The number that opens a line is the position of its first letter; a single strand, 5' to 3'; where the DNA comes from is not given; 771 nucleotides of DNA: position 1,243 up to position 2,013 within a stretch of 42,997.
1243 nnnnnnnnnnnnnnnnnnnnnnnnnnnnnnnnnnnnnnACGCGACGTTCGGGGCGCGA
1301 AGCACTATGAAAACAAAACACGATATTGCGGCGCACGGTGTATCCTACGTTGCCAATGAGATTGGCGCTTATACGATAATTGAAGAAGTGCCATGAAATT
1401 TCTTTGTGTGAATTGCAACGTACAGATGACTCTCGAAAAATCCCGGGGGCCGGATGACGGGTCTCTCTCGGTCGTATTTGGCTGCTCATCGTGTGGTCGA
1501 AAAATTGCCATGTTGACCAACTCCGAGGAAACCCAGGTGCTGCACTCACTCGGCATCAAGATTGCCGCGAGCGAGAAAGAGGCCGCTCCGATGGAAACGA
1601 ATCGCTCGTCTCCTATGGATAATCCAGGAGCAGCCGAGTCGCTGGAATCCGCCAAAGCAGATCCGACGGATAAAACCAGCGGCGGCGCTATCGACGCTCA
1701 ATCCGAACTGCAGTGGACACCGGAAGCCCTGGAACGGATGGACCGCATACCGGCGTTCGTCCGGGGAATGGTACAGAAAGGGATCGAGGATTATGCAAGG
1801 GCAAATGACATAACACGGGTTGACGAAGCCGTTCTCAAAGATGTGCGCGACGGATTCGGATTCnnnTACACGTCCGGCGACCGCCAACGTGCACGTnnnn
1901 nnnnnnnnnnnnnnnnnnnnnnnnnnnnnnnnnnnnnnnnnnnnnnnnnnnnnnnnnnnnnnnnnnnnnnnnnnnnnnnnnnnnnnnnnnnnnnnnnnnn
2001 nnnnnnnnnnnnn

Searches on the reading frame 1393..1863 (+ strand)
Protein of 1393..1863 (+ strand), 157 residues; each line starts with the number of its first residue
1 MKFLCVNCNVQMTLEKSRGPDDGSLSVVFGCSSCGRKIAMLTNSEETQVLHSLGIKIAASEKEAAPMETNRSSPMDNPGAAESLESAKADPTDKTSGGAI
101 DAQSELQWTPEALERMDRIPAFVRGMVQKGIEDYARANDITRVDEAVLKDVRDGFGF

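Call 16: search_protein_families(library=pfam, proteins=[window:1393-1863:+], max_evalue=0.001)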
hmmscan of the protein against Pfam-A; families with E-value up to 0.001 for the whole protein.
window:1393-1863:+ (157 aa): 1 family
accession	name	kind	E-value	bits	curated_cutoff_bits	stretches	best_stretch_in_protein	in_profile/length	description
PF08369.16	PCP_red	-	2.3e-14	53.6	32.5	1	108-151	1-44/45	Proto-chlorophyllide reductase 57 kD subunit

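Call 39: search_protein_families(library=ncbifam, proteins=[window:1393-1863:+], max_evalue=0.001)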
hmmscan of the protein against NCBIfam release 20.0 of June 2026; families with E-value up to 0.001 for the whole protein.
window:1393-1863:+ (157 aa): 3 families
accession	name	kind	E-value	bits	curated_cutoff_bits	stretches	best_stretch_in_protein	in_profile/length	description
NF002789.0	PRK02910.1-3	equivalog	7.9e-11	41.5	509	1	69-156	451-534/535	ferredoxin:protochlorophyllide reductase (ATP-dependent) subunit B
TIGR01278.1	DPOR_BchB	equivalog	6.9e-09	35.1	490.35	1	82-153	446-509/512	ferredoxin:protochlorophyllide reductase (ATP-dependent) subunit B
NF002790.0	PRK02910.1-4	equivalog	6.4e-08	31.7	912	1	79-152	452-525/530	ferredoxin:protochlorophyllide reductase (ATP-dependent) subunit B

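Call 41: find_encoding_contigs(protein=window:1393-1863:+, flank=10000, max_places=3)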
Protein window:1393-1863:+ (157 aa): 2 contigs read that carry it; 2 places shown.
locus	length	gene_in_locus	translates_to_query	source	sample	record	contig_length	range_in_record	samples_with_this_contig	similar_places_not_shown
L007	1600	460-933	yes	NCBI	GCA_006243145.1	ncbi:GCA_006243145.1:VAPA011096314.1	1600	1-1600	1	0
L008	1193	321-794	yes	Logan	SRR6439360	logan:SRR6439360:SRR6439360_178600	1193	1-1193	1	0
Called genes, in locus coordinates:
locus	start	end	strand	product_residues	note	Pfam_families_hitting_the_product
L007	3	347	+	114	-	?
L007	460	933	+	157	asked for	PF08369:PCP_red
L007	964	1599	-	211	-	?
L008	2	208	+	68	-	?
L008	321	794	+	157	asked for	PF08369:PCP_red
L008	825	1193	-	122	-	?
